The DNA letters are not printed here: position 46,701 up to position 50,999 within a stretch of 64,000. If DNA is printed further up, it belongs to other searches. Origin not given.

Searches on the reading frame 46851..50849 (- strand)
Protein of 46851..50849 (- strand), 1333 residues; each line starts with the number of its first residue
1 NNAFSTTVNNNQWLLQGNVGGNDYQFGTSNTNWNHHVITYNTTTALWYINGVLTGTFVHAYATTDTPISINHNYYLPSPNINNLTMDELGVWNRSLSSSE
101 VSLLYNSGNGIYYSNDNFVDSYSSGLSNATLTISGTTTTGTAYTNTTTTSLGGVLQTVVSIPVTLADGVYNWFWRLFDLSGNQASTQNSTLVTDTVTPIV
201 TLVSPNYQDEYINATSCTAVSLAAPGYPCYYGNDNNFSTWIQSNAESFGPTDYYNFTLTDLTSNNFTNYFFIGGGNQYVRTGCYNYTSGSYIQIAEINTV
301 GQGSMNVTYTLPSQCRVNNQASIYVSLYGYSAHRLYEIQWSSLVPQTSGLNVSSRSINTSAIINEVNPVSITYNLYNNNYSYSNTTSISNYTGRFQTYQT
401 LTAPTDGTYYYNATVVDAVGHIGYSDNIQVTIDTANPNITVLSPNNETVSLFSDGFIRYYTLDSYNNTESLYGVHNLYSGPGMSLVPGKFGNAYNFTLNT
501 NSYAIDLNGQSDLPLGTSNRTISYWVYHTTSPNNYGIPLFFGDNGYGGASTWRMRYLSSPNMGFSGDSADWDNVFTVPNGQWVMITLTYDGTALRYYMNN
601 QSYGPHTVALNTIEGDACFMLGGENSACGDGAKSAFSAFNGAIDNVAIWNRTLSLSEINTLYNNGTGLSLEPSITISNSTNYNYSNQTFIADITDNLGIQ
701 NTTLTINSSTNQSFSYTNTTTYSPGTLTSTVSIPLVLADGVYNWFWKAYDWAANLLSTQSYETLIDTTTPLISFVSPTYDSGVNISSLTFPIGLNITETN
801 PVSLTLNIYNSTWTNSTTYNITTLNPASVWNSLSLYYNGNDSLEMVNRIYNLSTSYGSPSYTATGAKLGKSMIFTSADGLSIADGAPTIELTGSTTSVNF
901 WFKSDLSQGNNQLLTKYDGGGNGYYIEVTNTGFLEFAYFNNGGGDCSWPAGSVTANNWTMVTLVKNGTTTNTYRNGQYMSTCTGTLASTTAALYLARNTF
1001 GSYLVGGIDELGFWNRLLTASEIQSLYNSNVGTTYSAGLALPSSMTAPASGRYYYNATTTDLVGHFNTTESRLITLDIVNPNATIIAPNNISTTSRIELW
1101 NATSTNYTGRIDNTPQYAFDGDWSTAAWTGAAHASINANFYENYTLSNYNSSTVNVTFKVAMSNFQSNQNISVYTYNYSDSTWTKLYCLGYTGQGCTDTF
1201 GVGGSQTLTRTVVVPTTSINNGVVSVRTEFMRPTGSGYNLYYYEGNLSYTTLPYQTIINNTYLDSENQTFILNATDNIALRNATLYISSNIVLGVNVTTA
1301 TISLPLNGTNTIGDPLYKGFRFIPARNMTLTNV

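Call 75: search_protein_families(library=pfam, max_evalue=0.0001, proteins=[window:46851-50849:-])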
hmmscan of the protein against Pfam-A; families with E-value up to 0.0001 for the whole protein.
window:46851-50849:- (1333 aa): 3 families
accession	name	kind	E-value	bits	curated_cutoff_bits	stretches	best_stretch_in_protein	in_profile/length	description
PF13385.13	Laminin_G_3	-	2.3e-38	132.2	27.6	3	887-1024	10-151/151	Concanavalin A-like lectin/glucanases superfamily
PF00354.24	Pentaxin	-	1.8e-06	28.3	25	0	612-690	118-192/194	Pentaxin family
PF19077.6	Big_13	-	1.1e-05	26.3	27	0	366-434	40-102/102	Bacterial Ig-like domain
